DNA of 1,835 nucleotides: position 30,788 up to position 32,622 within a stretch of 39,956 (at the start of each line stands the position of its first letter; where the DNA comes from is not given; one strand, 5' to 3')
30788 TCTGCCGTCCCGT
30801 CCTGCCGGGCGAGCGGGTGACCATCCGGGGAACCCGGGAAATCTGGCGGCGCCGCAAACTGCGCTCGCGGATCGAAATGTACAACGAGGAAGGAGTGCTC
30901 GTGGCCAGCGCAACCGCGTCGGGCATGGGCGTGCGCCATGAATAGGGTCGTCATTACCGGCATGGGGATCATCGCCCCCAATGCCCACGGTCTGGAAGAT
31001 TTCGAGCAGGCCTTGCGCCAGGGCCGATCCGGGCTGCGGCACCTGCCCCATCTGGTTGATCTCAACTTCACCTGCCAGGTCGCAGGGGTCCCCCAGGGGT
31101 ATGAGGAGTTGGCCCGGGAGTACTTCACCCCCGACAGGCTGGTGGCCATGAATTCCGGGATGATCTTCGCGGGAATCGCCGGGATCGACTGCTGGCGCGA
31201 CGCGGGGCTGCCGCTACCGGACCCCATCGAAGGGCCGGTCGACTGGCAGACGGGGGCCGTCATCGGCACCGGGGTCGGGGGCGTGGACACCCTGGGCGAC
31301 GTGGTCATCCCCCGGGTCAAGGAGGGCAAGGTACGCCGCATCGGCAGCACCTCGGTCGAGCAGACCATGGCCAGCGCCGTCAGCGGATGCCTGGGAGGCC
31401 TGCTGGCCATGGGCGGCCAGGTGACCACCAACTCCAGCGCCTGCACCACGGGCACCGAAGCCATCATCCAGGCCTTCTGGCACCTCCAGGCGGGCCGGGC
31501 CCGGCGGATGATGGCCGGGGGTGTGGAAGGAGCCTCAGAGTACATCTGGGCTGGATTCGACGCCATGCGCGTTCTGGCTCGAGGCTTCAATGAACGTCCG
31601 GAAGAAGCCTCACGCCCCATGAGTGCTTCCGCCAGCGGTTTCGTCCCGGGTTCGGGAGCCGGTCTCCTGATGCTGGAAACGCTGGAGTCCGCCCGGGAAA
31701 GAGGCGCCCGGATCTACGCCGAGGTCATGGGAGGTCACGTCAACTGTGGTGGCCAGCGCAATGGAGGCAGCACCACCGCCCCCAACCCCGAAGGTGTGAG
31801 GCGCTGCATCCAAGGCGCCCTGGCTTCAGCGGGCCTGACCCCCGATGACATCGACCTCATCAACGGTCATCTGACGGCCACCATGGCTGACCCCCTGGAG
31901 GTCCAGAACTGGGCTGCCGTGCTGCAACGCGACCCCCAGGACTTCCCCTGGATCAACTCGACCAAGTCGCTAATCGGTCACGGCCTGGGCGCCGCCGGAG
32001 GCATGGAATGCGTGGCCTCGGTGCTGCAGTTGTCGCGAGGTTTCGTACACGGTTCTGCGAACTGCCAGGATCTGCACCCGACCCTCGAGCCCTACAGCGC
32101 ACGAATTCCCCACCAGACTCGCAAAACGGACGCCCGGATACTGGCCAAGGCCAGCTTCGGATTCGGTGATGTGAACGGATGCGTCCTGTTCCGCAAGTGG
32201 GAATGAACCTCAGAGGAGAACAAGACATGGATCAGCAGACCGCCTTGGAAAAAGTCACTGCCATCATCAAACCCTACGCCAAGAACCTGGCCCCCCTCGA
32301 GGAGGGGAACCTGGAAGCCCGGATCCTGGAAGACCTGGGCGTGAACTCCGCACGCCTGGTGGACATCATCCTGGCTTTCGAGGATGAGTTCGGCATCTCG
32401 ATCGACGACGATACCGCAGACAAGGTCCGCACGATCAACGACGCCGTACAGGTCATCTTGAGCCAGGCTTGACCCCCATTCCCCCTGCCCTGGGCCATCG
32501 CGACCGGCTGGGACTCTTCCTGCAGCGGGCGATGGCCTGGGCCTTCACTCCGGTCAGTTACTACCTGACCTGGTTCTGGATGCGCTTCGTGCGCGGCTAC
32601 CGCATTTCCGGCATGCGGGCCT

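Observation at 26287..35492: Eleven-gene, translationally coupled, self-contained type II FAS-like lipid cassette with its own ACP, PPTase and acyltransferase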

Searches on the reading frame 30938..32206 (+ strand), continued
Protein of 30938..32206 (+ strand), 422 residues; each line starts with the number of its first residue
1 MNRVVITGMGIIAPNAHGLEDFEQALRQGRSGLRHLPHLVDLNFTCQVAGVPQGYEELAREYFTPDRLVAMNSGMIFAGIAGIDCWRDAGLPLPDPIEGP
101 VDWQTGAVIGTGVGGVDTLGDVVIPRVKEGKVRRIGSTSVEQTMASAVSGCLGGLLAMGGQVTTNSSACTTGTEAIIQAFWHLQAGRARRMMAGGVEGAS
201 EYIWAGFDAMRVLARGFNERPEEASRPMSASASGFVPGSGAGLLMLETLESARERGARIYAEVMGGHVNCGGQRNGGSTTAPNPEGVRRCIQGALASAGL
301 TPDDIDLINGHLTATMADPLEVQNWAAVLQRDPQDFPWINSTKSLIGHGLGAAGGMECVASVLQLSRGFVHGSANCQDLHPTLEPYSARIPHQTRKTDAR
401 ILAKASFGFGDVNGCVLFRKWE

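Call 53: find_homologous_proteins(query=L013:10001-11257:+, max_evalue=1e-50)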
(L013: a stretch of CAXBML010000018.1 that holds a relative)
Query L013:10001-11257:+ (419 aa): 7997 proteins with E <= 1e-50 among 8000 candidates; the best 120 are listed.
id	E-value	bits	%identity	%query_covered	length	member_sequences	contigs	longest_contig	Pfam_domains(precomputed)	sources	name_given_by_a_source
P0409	1.3e-268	909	96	100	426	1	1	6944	PF00109.33,PF02801.29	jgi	jgi:3-oxoacyl-(acyl-carrier-protein) synthase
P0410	5.8e-262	887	94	100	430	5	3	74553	PF00109.33,PF02801.29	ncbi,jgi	-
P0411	8.4e-241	817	85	100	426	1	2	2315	PF00109.33,PF02801.29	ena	-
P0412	2.7e-236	802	83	100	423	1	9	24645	PF00109.33,PF02801.29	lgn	-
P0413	1.2e-206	705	73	100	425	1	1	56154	PF00109.33,PF02801.29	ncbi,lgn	-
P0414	3.7e-206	703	74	100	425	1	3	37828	PF00109.33,PF02801.29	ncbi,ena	-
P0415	1.2e-205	701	74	100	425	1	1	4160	PF00109.33,PF02801.29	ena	-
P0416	1.0e-204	698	74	100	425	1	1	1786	PF00109.33,PF02801.29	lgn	-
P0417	1.9e-204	697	74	100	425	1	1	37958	PF00109.33,PF02801.29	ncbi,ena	-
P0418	3.4e-204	697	74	100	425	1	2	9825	PF00109.33,PF02801.29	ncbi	-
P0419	5.0e-204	696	73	100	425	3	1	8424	PF00109.33,PF02801.29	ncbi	-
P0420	8.5e-204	695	74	100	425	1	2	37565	PF00109.33,PF02801.29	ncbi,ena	-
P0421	1.5e-203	694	74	100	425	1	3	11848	PF00109.33,PF02801.29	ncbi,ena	-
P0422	1.9e-203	694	73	100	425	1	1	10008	PF00109.33,PF02801.29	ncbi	-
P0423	3.1e-203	693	73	100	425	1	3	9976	PF00109.33,PF02801.29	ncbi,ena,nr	ncbi:MAG TPA: beta-ketoacyl-[acyl-carrier-protein] synthase family protein [Bacteroidetes bacterium]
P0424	4.2e-203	693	72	100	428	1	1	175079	PF00109.33,PF02801.29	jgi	-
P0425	9.0e-203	692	72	100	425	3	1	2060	PF00109.33,PF02801.29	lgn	-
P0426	1.8e-202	691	73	100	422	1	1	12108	PF00109.33,PF02801.29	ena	-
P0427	2.5e-202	690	72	100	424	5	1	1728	PF00109.33,PF02801.29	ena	-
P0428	3.8e-202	690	73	100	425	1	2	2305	PF00109.33,PF02801.29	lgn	-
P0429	5.8e-202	689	72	100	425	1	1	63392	PF00109.33,PF02801.29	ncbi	-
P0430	2.3e-201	687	72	100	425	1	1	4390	PF00109.33,PF02801.29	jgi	jgi:3-oxoacyl-(acyl-carrier-protein) synthase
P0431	5.1e-201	686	73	100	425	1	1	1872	PF00109.33,PF02801.29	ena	-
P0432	9.8e-201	685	72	100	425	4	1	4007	PF00109.33,PF02801.29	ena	-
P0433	2.1e-200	684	71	100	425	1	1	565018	PF00109.33,PF02801.29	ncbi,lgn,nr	ncbi:MAG: beta-ketoacyl-[acyl-carrier-protein] synthase family protein [Calditrichaeota bacterium]|n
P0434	3.6e-200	683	72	100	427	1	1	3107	PF00109.33,PF02801.29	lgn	-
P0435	5.5e-200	683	72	100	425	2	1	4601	PF00109.33,PF02801.29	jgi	-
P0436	6.3e-200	682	72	98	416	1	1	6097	PF00109.33,PF02801.29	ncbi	-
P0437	1.1e-199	682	72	100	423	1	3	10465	PF00109.33,PF02801.29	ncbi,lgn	ncbi:MAG: beta-ketoacyl-[acyl-carrier-protein] synthase family protein [bacterium]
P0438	2.0e-199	681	72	100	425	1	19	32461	PF00109.33,PF02801.29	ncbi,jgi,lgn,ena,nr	ncbi:MAG: beta-ketoacyl-[acyl-carrier-protein] synthase family protein [Caldithrix sp.]|nr:MAG: beta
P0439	2.0e-199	681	72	100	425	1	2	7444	PF00109.33,PF02801.29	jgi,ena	-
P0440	2.5e-199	680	72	100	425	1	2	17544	PF00109.33,PF02801.29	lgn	-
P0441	2.7e-199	680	71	100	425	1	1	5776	PF00109.33,PF02801.29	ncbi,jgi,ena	-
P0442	3.0e-199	680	72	100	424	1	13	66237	PF00109.33,PF02801.29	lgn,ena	-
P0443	3.3e-199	680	71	100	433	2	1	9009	PF00109.33,PF02801.29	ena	-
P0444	3.4e-199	680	71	100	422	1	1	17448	PF00109.33,PF02801.29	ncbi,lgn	ncbi:MAG: beta-ketoacyl-[acyl-carrier-protein] synthase family protein [bacterium]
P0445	4.3e-199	680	71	100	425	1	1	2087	PF00109.33,PF02801.29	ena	-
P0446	1.2e-198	678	70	100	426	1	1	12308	PF00109.33,PF02801.29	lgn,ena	-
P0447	1.4e-198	678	72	100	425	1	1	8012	PF00109.33,PF02801.29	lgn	-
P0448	4.0e-198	677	71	100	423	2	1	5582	PF00109.33,PF02801.29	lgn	-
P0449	4.4e-198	676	72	100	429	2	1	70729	PF00109.33,PF02801.29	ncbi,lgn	-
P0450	8.8e-198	675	69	100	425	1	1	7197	PF00109.33,PF02801.29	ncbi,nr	ncbi:MAG: beta-ketoacyl-[acyl-carrier-protein] synthase family protein [Calditrichaeota bacterium]|n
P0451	1.4e-197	675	70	100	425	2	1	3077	PF00109.33,PF02801.29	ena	-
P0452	1.8e-197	674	70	100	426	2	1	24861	PF00109.33,PF02801.29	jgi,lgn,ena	-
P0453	2.8e-197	674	70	100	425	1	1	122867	PF00109.33,PF02801.29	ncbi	-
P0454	4.0e-197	673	71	100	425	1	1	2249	PF00109.33,PF02801.29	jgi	jgi:3-oxoacyl-(acyl-carrier-protein) synthase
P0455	5.8e-197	673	71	100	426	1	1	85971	PF00109.33,PF02801.29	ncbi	-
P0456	6.1e-197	673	71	100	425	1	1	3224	PF00109.33,PF02801.29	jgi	-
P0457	7.4e-197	672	71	100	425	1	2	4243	PF00109.33,PF02801.29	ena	-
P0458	2.9e-196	670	70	100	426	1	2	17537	PF00109.33,PF02801.29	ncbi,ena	-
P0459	3.8e-196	670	71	100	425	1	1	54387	PF00109.33,PF02801.29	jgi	jgi:3-oxoacyl-(acyl-carrier-protein) synthase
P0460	4.3e-196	670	71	100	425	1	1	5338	PF00109.33,PF02801.29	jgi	jgi:3-oxoacyl-(acyl-carrier-protein) synthase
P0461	4.3e-196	670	71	100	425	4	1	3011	PF00109.33,PF02801.29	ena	-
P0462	1.0e-195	669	70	100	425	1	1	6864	PF00109.33,PF02801.29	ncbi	-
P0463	1.3e-195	668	70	100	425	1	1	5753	PF00109.33,PF02801.29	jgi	-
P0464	1.4e-195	668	70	100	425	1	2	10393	PF00109.33,PF02801.29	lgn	-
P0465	1.7e-195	668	70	100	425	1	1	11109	PF00109.33,PF02801.29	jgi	-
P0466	3.6e-195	667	70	100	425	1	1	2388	PF00109.33,PF02801.29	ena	-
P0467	6.7e-195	666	69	100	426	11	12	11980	PF00109.33,PF02801.29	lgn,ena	-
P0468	8.7e-195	666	69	100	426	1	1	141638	PF00109.33,PF02801.29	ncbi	-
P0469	8.8e-195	666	70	100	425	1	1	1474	PF00109.33,PF02801.29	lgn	-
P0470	1.3e-194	665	70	100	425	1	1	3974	PF00109.33,PF02801.29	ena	-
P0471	2.0e-194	664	70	100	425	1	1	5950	PF00109.33,PF02801.29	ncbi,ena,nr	ncbi:beta-ketoacyl-[acyl-carrier-protein] synthase family protein [candidate division KSB1 bacterium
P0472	2.2e-194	664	69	100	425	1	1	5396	PF00109.33,PF02801.29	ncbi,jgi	jgi:3-oxoacyl-(acyl-carrier-protein) synthase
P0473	2.2e-194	664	69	100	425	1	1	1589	PF00109.33,PF02801.29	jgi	-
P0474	2.2e-194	664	70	100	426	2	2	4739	PF00109.33,PF02801.29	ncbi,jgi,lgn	-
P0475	3.3e-194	664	70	100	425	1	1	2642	PF00109.33,PF02801.29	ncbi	-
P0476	4.9e-194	663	70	100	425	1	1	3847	PF00109.33,PF02801.29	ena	-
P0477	5.5e-194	663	70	100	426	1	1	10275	PF00109.33,PF02801.29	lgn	-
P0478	9.9e-194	662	68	100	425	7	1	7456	PF00109.33,PF02801.29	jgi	jgi:3-oxoacyl-(acyl-carrier-protein) synthase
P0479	3.0e-193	660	69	100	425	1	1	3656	PF00109.33,PF02801.29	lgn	-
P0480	3.2e-193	660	70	100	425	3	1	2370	PF00109.33,PF02801.29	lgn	-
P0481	4.4e-193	660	69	100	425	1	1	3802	PF00109.33,PF02801.29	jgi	jgi:3-oxoacyl-(acyl-carrier-protein) synthase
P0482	7.6e-193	659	69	100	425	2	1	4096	PF00109.33,PF02801.29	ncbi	-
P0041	1.1e-192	659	67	100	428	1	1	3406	PF00109.33,PF02801.29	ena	-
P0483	2.5e-192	657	68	100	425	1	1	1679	PF00109.33,PF02801.29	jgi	jgi:3-oxoacyl-(acyl-carrier-protein) synthase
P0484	4.6e-192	657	69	100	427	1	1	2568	PF00109.33,PF02801.29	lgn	-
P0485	1.3e-191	655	67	100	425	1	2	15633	PF00109.33,PF02801.29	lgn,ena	-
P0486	1.8e-191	655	70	100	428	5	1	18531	PF00109.33,PF02801.29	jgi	-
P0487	2.0e-191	654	67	100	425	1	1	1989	PF00109.33,PF02801.29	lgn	-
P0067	2.4e-191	654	67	100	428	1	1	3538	PF00109.33,PF02801.29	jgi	-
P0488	2.7e-191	654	67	100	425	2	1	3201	PF00109.33,PF02801.29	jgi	jgi:3-oxoacyl-(acyl-carrier-protein) synthase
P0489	4.4e-191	653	68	100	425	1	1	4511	PF00109.33,PF02801.29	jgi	jgi:3-oxoacyl-(acyl-carrier-protein) synthase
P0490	4.9e-191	653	68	100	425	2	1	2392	PF00109.33,PF02801.29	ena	-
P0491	5.7e-191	653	67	100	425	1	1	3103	PF00109.33,PF02801.29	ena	-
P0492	6.5e-191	653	67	100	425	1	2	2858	PF00109.33,PF02801.29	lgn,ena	-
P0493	8.7e-191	652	67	100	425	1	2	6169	PF00109.33,PF02801.29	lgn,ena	-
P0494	1.5e-190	652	67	100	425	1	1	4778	PF00109.33,PF02801.29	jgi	-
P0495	3.1e-190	651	68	100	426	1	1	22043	PF00109.33,PF02801.29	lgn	-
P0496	5.4e-190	650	68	100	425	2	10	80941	PF00109.33,PF02801.29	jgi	jgi:3-oxoacyl-(acyl-carrier-protein) synthase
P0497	1.2e-189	649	72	95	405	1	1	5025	PF00109.33,PF02801.29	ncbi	ncbi:MAG: beta-ketoacyl-[acyl-carrier-protein] synthase family protein, partial [Caldithrix sp.]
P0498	1.3e-189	649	68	100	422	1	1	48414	PF00109.33,PF02801.29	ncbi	-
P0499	1.5e-189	648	68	100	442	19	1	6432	PF00109.33,PF02801.29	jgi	jgi:3-oxoacyl-(acyl-carrier-protein) synthase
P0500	1.9e-189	648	68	100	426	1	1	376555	PF00109.33,PF02801.29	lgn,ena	-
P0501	1.9e-189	648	69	100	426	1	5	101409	PF00109.33,PF02801.29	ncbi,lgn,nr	ncbi:MAG TPA: beta-ketoacyl-[acyl-carrier-protein] synthase family protein [Candidatus Handelsmanbac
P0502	2.4e-189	648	66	100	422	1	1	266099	PF00109.33,PF02801.29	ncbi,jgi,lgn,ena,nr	ncbi:MAG: beta-ketoacyl-[acyl-carrier-protein] synthase family protein [Spirochaetia bacterium]|nr:b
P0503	5.8e-189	646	69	100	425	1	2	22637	PF00109.33,PF02801.29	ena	-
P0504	6.5e-189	646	68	100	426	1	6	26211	PF00109.33,PF02801.29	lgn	-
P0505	9.1e-189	646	69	100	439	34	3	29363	PF00109.33,PF02801.29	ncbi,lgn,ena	-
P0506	1.2e-188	645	68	100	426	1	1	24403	PF00109.33,PF02801.29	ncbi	ncbi:MAG: beta-ketoacyl-[acyl-carrier-protein] synthase family protein [Candidatus Latescibacterota 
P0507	1.3e-188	645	68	100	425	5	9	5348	PF00109.33,PF02801.29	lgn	-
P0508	2.1e-188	645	68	100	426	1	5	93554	PF00109.33,PF02801.29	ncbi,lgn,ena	-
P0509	2.1e-188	645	68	100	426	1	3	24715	PF00109.33,PF02801.29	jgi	jgi:3-oxoacyl-(acyl-carrier-protein) synthase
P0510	2.2e-188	644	68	100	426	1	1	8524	PF00109.33,PF02801.29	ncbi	ncbi:MAG: beta-ketoacyl-[acyl-carrier-protein] synthase family protein [Candidatus Latescibacterota 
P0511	2.3e-188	644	68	100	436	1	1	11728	PF00109.33,PF02801.29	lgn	-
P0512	2.3e-188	644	68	100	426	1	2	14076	PF00109.33,PF02801.29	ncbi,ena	-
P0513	2.8e-188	644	68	100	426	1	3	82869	PF00109.33,PF02801.29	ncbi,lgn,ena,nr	ncbi:MAG TPA: beta-ketoacyl-ACP synthase [Candidatus Latescibacteria bacterium]|nr:beta-ketoacyl-ACP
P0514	2.8e-188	644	69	100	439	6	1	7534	PF00109.33,PF02801.29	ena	-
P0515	3.0e-188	644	68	100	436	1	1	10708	PF00109.33,PF02801.29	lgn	-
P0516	7.1e-188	643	68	100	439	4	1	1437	PF00109.33,PF02801.29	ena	-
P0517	1.3e-187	642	65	100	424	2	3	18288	PF00109.33,PF02801.29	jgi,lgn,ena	-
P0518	1.5e-187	642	68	100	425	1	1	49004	PF00109.33,PF02801.29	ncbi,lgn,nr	ncbi:MAG: beta-ketoacyl-[acyl-carrier-protein] synthase family protein [Candidatus Omnitrophica bact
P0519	1.5e-187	642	67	100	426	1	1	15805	PF00109.33,PF02801.29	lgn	-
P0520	3.1e-187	641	66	100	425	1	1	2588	PF00109.33,PF02801.29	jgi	-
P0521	4.0e-187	640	67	100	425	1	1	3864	PF00109.33,PF02801.29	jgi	-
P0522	1.1e-186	639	68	100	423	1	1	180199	PF00109.33,PF02801.29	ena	-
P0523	1.5e-186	638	68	100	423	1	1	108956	PF00109.33,PF02801.29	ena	-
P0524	2.5e-186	638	65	100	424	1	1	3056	PF00109.33,PF02801.29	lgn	-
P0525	2.8e-186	638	66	100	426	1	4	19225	PF00109.33,PF02801.29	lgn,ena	-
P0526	4.4e-186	637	67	100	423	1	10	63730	PF00109.33,PF02801.29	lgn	-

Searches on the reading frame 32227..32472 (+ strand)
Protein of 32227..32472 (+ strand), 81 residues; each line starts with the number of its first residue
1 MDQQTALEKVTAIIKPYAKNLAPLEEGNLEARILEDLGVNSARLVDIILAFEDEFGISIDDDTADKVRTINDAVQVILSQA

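Call 5: search_protein_families(library=pfam, proteins=[window:32227-32472:+], max_evalue=0.01)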
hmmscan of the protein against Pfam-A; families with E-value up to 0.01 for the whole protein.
window:32227-32472:+ (81 aa): 1 family
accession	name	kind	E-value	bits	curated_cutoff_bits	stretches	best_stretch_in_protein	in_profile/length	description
PF00550.31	PP-binding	-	6e-08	33.3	20.8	1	23-76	14-66/67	Phosphopantetheine attachment site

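Call 6: search_protein_families(library=ncbifam, proteins=[window:32227-32472:+], max_evalue=0.01)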
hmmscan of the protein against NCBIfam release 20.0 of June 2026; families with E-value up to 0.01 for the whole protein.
window:32227-32472:+ (81 aa): 14 families
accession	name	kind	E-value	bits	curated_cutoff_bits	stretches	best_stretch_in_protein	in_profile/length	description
NF002148.0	PRK00982.1-2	subfamily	1.4e-14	53.7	71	1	5-80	4-77/79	acyl carrier protein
TIGR00517.1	acyl_carrier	equivalog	3.6e-13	49.2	70.45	1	4-79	2-75/77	acyl carrier protein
NF002151.0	PRK00982.1-5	equivalog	4.2e-13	49.2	92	1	29-78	25-74/78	acyl carrier protein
NF002150.0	PRK00982.1-4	subfamily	2.8e-11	43.5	66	1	1-79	1-77/80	acyl carrier protein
NF002149.0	PRK00982.1-3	equivalog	4.4e-11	42.6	106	1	28-79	24-75/78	acyl carrier protein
NF009104.0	PRK12449.1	equivalog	5.9e-10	39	70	1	1-78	1-76/80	acyl carrier protein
NF002147.0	PRK00982.1-1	equivalog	2.3e-09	36.9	84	1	24-78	24-78/83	acyl carrier protein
NF040636.1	AcpM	exception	7.3e-08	32.3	146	1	27-77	25-75/93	meromycolate extension acyl carrier protein AcpM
NF006031.0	PRK08172.1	equivalog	1.1e-07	32.4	76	1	28-77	25-74/82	acyl carrier protein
NF003757.0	PRK05350.1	equivalog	3.9e-07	30.1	65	1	2-77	3-76/83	acyl carrier protein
NF005079.0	PRK06508.1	equivalog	7.4e-05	23.1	83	1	6-60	4-56/93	acyl carrier protein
NF005798.0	PRK07639.1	equivalog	0.00073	19.9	100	1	1-65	1-64/91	petrobactin biosynthesis protein AsbD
NF005480.0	PRK07081.1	equivalog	0.0019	18.1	72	1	12-66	7-60/83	acyl carrier protein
NF058660.1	cispen_ACP_AmcB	equivalog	0.0023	18.1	80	1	23-77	19-75/80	cispentacin biosynthesis acyl carrier protein AmcB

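Call 35: search_solved_structures(query=window:32227-32472:+, max_evalue=0.001, show_alignments=2)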
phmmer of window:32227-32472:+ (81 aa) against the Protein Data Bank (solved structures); distinct sequences matched with E-value up to 0.001: 101 (the best 60 are shown).
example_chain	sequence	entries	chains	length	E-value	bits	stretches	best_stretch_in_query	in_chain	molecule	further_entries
1x3o_A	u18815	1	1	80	1.4e-14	57.2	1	2-78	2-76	acyl carrier protein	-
2ehs_A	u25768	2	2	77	3.1e-11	46.6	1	25-77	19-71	Acyl carrier protein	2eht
6lvt_A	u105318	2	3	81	4.5e-10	43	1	26-77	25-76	Acyl carrier protein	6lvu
2x2b_A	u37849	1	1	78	1.7e-09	41.1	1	7-80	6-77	ACYL CARRIER PROTEIN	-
2n57_A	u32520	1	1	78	2e-09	40.9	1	30-77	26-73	Acyl carrier protein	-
1hy8_A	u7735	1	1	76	2.1e-09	40.9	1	7-80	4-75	ACYL CARRIER PROTEIN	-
7b0n_T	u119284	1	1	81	5e-09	39.7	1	8-80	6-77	Acyl carrier protein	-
1f80_D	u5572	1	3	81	6.6e-09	39.3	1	6-80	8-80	ACYL CARRIER PROTEIN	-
6gcs_O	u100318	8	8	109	1.1e-08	38.6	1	8-80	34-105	ACPM1 SUBUNIT | Acyl carrier protein ACPM1 of NADH:Ubiquinone Oxidoreductase (Complex I)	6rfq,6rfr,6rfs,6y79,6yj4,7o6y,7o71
7ar9_T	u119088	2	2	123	1.1e-08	38.5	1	2-79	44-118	SDAP1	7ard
7b0n_U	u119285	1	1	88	1.4e-08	38.2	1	8-80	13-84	Acyl carrier protein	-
2qnw_A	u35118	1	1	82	1.9e-08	37.8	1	27-77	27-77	Acyl carrier protein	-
7ar7_U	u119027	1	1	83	1.9e-08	37.8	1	2-79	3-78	Acyl carrier protein 2, mitochondrial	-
9f5x_J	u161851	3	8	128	2.9e-08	37.2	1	2-79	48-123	Acyl carrier protein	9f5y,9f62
6gcs_Q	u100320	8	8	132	3.3e-08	37.1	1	8-80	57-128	ACPM2 SUBUNIT | Acyl carrier protein ACPM2 of NADH:Ubiquinone Oxidoreductase (Complex I)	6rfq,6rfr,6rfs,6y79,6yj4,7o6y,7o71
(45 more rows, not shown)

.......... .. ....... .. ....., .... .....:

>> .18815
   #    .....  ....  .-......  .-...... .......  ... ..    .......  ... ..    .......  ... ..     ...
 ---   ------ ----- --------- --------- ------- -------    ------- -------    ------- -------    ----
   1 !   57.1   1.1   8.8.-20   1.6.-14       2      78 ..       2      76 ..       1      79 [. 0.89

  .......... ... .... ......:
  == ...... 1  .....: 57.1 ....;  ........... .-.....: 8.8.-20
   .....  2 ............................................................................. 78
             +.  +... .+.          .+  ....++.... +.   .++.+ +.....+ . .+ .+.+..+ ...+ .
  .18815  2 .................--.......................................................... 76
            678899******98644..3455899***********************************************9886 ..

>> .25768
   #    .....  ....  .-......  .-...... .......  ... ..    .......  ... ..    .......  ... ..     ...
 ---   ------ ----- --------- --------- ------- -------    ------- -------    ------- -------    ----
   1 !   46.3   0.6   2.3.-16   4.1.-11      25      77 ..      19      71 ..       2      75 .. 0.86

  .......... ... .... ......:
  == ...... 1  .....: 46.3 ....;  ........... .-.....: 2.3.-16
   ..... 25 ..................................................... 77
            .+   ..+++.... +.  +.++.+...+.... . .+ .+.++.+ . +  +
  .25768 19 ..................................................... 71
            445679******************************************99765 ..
